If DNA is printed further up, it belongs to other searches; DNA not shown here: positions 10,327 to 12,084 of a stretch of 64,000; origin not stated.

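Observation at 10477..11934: Chromosomal protein carrying the three AEP primase-polymerase catalytic motifs plus an unrecognised C-terminal half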

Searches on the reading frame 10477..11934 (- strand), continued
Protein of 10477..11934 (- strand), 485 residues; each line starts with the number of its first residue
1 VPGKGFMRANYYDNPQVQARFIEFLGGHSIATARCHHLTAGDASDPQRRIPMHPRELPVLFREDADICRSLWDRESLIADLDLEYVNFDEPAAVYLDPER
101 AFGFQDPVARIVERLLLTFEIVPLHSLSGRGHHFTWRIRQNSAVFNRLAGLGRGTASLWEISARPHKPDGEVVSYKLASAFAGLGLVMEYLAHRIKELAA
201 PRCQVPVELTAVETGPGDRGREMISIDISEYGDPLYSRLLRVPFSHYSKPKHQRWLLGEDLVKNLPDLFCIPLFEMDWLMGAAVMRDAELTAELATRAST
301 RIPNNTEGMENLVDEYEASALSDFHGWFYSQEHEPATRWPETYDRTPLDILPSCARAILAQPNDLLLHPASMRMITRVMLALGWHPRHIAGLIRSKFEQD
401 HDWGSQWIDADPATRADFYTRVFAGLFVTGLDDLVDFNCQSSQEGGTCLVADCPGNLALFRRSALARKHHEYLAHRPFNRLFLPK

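Call 31: fold_search(model_id=the predicted structure, library=pdb)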
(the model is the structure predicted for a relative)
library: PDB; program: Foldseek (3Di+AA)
matches with E <= 10: 87; with E <= 0.001: 0
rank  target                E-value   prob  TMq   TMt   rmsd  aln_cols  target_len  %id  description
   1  2r9l_A                2.5e-03  1.00  0.30  0.48   7.7       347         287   12  Polymerase Domain from Mycobacterium tuberculosis Ligase D in complex with DNA (released 2008-01-08)
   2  6sa0_A                3.3e-03  1.00  0.32  0.43   9.0       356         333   12  Ternary complex of Prim-PolC from Mycobacterium smegmatis with 2nt gapped DNA and UpNHpp (released 2020-11-18)
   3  4mky_A                8.3e-03  0.99  0.28  0.45   8.6       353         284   12  Polymerase Domain from Mycobacterium tuberculosis Ligase D in complex with an annealed double-strand DNA break. (released 2013-12-11)
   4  2r9l_B                9.7e-03  1.00  0.30  0.48   7.7       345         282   13  Polymerase Domain from Mycobacterium tuberculosis Ligase D in complex with DNA (released 2008-01-08)
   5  5op0_A                1.4e-02  0.99  0.32  0.44   7.2       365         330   13  Structure of Prim-PolC from Mycobacterium smegmatis (released 2017-11-15)
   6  6sa1_A                1.4e-02  0.99  0.31  0.43   8.1       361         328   13  Post catalytic complex of Prim-PolC from Mycobacterium smegmatis with gapped DNA and 3'-dUTP (released 2020-11-18)
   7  7p9j_B                1.7e-02  0.99  0.29  0.53   7.0       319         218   14  Prim-Pol Domain of CRISPR-associated Prim-Pol (CAPP) from Marinitoga sp. 1137 - Primer Initiation Complex (released 2022-05-04)
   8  7nqd_B                2.3e-02  0.99  0.30  0.57   6.1       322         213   14  Prim-Pol Domain of CRISPR-associated Prim-Pol (CAPP) from Marinitoga sp. 1137 (released 2022-05-04)
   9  7nqe                  2.6e-02  0.99  0.30  0.55   7.0       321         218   15  Prim-Pol Domain of CRISPR-associated Prim-Pol (CAPP) from Marinitoga sp. 1137 with dGTP (released 2022-05-04)
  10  5op0_B                2.6e-02  0.99  0.32  0.43   7.6       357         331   13  Structure of Prim-PolC from Mycobacterium smegmatis (released 2017-11-15)
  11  6sa1_D                2.7e-02  0.99  0.32  0.44   7.0       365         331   12  Post catalytic complex of Prim-PolC from Mycobacterium smegmatis with gapped DNA and 3'-dUTP (released 2020-11-18)
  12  7nqf_B                2.9e-02  0.99  0.29  0.55   6.5       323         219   14  Prim-Pol Domain of CRISPR-associated Prim-Pol (CAPP) from Marinitoga sp. 1137 with dsDNA (released 2022-05-04)
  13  7p9j_C                5.2e-02  0.98  0.31  0.58   5.9       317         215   13  Prim-Pol Domain of CRISPR-associated Prim-Pol (CAPP) from Marinitoga sp. 1137 - Primer Initiation Complex (released 2022-05-04)
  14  3h20                  5.4e-02  0.77  0.26  0.40  19.4       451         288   12  Crystal structure of primase RepB' (released 2009-04-28)
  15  7nqd_A                7.7e-02  0.97  0.29  0.57   6.4       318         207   14  Prim-Pol Domain of CRISPR-associated Prim-Pol (CAPP) from Marinitoga sp. 1137 (released 2022-05-04)
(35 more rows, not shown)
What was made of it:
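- On AEP (archaeo-eukaryotic primase) superfamily: Foldseek PDB ranks 1-16 are all AEP Prim-Pols, with prob 0.77-1.00 and E from 2.5e-3 to 8.5e-2 (call 31).
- Closest known: Mycobacterial Prim-PolC. Same: They are the best structural matches (2r9l, 6sa0, 5op0; call 31) and share catalytic motifs I-III.
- Foldseek PDB ranks 1-16 are all AEP Prim-Pols (LigD-Pol 2r9l E = 2.5e-3, prob 1.00; Prim-PolC; CAPP with TMt up to 0.58; RepB'), followed by pRN1 primase, human primase and PrimPol (call 31). The best PDB structural matches are LigD-Pol and Prim-PolC (call 31). The sixteen top structural hits come from four different AEP families (call 31).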

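Call 44: fold_search(model_id=the predicted structure, library=viral)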
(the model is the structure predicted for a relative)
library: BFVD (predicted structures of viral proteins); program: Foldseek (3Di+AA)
matches with E <= 10: 139; with E <= 0.001: 2
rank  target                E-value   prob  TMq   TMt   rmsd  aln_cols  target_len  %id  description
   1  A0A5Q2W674            4.8e-04  1.00  0.27  0.38  13.9       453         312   16  (no name in the UniProt tables at hand)
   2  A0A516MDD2            7.9e-04  0.97  0.28  0.20  15.2       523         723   13  (no name in the UniProt tables at hand)
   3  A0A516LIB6            4.0e-03  0.98  0.29  0.17  12.3       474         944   10  (no name in the UniProt tables at hand)
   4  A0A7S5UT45            4.5e-03  0.99  0.31  0.20  10.3       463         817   10  (no name in the UniProt tables at hand)
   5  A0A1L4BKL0            4.5e-03  0.94  0.23  0.30  13.0       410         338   12  (no name in the UniProt tables at hand)
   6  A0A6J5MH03            5.7e-03  0.97  0.31  0.18  10.9       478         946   10  DUF927 domain-containing protein [uncultured Caudovirales phage]
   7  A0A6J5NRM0            9.3e-03  0.97  0.30  0.22  21.1       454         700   11  AAA domain containing protein [uncultured Caudovirales phage]
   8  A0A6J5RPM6            1.4e-02  0.85  0.28  0.21  14.2       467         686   13  AAA domain containing protein [uncultured Caudovirales phage]
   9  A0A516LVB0            1.7e-02  0.82  0.27  0.19  15.0       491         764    9  (no name in the UniProt tables at hand)
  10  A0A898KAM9            2.2e-02  0.82  0.29  0.23  12.7       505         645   11  (no name in the UniProt tables at hand)
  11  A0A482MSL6            3.7e-02  0.60  0.23  0.15  18.2       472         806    9  Putative primase [Escherichia phage PTXU04]
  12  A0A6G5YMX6            4.1e-02  0.30  0.20  0.11  17.5       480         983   10  (no name in the UniProt tables at hand)
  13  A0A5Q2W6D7            4.8e-02  0.92  0.27  0.20  12.4       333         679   13  (no name in the UniProt tables at hand)
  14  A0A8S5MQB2            5.0e-02  0.66  0.27  0.15  13.1       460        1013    9  Replication protein B [Podoviridae sp. ctUS21]
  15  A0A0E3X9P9            7.8e-02  0.82  0.18  0.31   5.6       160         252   14  TOTE conflict system primase domain-containing protein [Gordonia phage GordTnk2]
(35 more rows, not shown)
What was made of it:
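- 11131..11916 (-): N-terminal AEP (PriS/Prim-Pol-like) catalytic domain, about residues 1-262 of the 479-aa protein. Foldseek top hits are LigD-Pol, Prim-PolC, CAPP and RepB' (call 31) and phage primases (call 44).
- On AEP (archaeo-eukaryotic primase) superfamily: Phage primases lead the BFVD library (call 44).
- The viral library returns phage primases (call 44). Structural matches include phage primases and a TOTE conflict-system primase (call 44).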

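Call 46: search_protein_families(library=pfam, alignment_id=A3, max_evalue=1)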
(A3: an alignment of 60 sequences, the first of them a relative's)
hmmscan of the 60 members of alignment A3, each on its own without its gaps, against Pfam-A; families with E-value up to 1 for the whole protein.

A. member 1, P0001 (479 aa): 0 families

B. families by the number of members that match (of 60 scanned): 10 families
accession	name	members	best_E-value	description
PF06056.18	Terminase_5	1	0.016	Putative ATPase subunit of terminase (gpP-like)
PF04104.19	DNA_primase_lrg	1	0.029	Eukaryotic and archaeal DNA primase, large subunit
PF08027.17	Albumin_I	1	0.044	Albumin I chain b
PF15567.11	Imm35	1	0.086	Immunity protein 35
PF20017.4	VMAP-M15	1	0.15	vWA-MoxR associated protein middle region (VMAP-M) 15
PF08975.16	2H-phosphodiest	1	0.16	Domain of unknown function (DUF1868)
PF21094.3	Nup188_SH3-like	1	0.17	Nup188 SH3-like domain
PF25005.1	PSF2_N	1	0.18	PSF2 N-terminal domain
PF21055.3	ZSWIM4-8_C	1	0.26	ZSWIM4-8, C-terminal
PF15835.10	DUF4715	1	0.31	Domain of unknown function (DUF4715)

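Call 53: find_encoding_contigs(protein=P0219, flank=8000, max_places=3)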
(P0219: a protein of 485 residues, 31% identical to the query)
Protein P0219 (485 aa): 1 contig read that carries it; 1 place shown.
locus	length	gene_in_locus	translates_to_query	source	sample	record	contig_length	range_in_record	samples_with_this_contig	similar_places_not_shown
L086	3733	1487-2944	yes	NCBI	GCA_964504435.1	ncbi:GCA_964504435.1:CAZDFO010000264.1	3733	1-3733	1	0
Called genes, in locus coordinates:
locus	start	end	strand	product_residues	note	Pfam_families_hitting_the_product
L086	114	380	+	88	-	-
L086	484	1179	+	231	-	-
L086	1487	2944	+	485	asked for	-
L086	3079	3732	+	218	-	?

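Call 54: find_encoding_contigs(protein=P0189, flank=8000, max_places=3)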
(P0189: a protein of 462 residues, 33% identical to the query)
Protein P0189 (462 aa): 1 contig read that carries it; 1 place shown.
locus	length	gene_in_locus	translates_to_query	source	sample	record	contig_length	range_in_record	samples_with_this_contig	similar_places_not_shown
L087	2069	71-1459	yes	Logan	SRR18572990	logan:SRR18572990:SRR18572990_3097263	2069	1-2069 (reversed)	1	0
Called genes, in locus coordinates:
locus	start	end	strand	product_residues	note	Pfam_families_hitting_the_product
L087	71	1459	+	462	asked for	-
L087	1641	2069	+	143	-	?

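Call 67: search_dna_similar(query=P0001, collection=phages, mode=protein, max_evalue=0.001, max_rows=10)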
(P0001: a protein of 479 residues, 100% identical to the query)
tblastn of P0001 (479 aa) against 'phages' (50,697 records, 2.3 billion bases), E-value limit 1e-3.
No match.

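Call 68: search_dna_similar(query=P0001, collection=plasmids, mode=protein, max_evalue=0.001, max_rows=15)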
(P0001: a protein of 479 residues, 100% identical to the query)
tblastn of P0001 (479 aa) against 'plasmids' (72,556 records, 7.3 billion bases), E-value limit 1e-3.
No match.

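Call 72: search_protein_families(library=pfam, proteins=[P0219, P0220, P0226, P0230, P0232, P0236, P0237, P0238, P0241, P0244], max_evalue=0.5)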
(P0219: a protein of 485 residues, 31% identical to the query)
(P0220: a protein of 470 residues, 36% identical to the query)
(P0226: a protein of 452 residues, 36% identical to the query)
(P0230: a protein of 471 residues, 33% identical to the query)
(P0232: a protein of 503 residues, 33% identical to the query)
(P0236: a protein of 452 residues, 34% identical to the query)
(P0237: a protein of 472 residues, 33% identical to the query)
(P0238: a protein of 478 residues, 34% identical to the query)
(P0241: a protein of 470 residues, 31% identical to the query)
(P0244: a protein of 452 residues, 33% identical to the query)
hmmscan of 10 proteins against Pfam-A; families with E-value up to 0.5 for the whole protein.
P0219 (485 aa): 0 families

P0220 (470 aa): 0 families

P0226 (452 aa): 0 families

P0230 (471 aa): 0 families

P0232 (503 aa): 0 families

P0236 (452 aa): 0 families

P0237 (472 aa): 0 families

P0238 (478 aa): 0 families

P0241 (470 aa): 1 family
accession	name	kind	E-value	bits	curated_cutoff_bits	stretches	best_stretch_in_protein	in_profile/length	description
PF06056.18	Terminase_5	-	0.016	15.5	20.3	1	380-428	7-53/58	Putative ATPase subunit of terminase (gpP-like)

P0244 (452 aa): 0 families

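Call 73: search_protein_families(library=pfam, proteins=[P0261, P0262, P0263, P0268, P0212, P0211, P0208, P0207, P0205, P0202], max_evalue=0.5)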
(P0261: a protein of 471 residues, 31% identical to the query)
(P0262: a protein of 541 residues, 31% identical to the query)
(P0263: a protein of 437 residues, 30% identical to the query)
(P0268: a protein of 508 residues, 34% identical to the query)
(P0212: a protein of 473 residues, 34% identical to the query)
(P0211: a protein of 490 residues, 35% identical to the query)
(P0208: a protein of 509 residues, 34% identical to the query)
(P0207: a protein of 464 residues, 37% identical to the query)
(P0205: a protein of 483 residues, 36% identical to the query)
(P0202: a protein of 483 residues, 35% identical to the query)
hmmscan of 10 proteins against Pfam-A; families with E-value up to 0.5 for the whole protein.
P0261 (471 aa): 0 families

P0262 (541 aa): 0 families

P0263 (437 aa): 0 families

P0268 (508 aa): 0 families

P0212 (473 aa): 0 families

P0211 (490 aa): 0 families

P0208 (509 aa): 2 families
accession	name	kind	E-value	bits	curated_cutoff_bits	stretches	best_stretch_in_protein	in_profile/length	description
PF21055.3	ZSWIM4-8_C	-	0.26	11.6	27.3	1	4-81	58-133/173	ZSWIM4-8, C-terminal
PF15835.10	DUF4715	-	0.31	11.5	27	0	341-364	56-79/139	Domain of unknown function (DUF4715)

P0207 (464 aa): 0 families

P0205 (483 aa): 0 families

P0202 (483 aa): 1 family
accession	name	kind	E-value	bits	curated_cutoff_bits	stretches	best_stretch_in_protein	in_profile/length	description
PF08975.16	2H-phosphodiest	-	0.16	12.5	21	1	310-391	18-92/116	Domain of unknown function (DUF1868)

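Call 74: search_protein_families(library=pfam, proteins=[P0172, P0173, P0174, P0177, P0179, P0180, P0181, P0183, P0185, P0187], max_evalue=0.5)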
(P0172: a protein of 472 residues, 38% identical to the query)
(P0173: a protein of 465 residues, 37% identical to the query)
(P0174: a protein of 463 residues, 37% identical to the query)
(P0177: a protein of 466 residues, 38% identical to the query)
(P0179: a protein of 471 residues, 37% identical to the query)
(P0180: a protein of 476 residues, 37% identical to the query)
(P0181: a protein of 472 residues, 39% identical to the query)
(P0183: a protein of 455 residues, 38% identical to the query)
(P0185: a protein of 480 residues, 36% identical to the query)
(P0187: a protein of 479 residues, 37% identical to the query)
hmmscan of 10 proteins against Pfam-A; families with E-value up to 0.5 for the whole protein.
P0172 (472 aa): 0 families

P0173 (465 aa): 0 families

P0174 (463 aa): 0 families

P0177 (466 aa): 0 families

P0179 (471 aa): 0 families

P0180 (476 aa): 0 families

P0181 (472 aa): 0 families

P0183 (455 aa): 0 families

P0185 (480 aa): 0 families

P0187 (479 aa): 0 families

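Call 75: search_protein_families(library=pfam, proteins=[P0188, P0189, P0190, P0192, P0194, P0195, P0196, P0198, P0166, P0161], max_evalue=0.5)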
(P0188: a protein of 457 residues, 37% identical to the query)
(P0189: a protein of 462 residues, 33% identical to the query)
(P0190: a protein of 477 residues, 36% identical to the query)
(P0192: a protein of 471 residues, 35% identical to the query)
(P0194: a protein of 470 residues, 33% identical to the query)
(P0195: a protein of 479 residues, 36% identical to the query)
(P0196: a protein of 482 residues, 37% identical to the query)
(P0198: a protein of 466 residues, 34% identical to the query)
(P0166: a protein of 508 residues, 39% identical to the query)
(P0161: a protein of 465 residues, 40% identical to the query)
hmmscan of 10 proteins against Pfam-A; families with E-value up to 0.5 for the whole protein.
P0188 (457 aa): 0 families

P0189 (462 aa): 1 family
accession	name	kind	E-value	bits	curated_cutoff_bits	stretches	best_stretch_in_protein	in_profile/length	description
PF04104.19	DNA_primase_lrg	-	0.029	14.2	22.4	1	301-417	65-171/266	Eukaryotic and archaeal DNA primase, large subunit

P0190 (477 aa): 0 families

P0192 (471 aa): 0 families

P0194 (470 aa): 0 families

P0195 (479 aa): 0 families

P0196 (482 aa): 0 families

P0198 (466 aa): 0 families

P0166 (508 aa): 0 families

P0161 (465 aa): 0 families
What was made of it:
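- On PriL C-terminal Fe-S domain (PF04104), related to PriCT and PriX: Only 1 of 60 members (P0189) hits, at 14.2 bits against a cutoff of 22.4, E = 0.029 (calls 46, 75).
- Tried and rejected: Finding the PF04104 hit: scanning members took four batches (calls 72-75).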
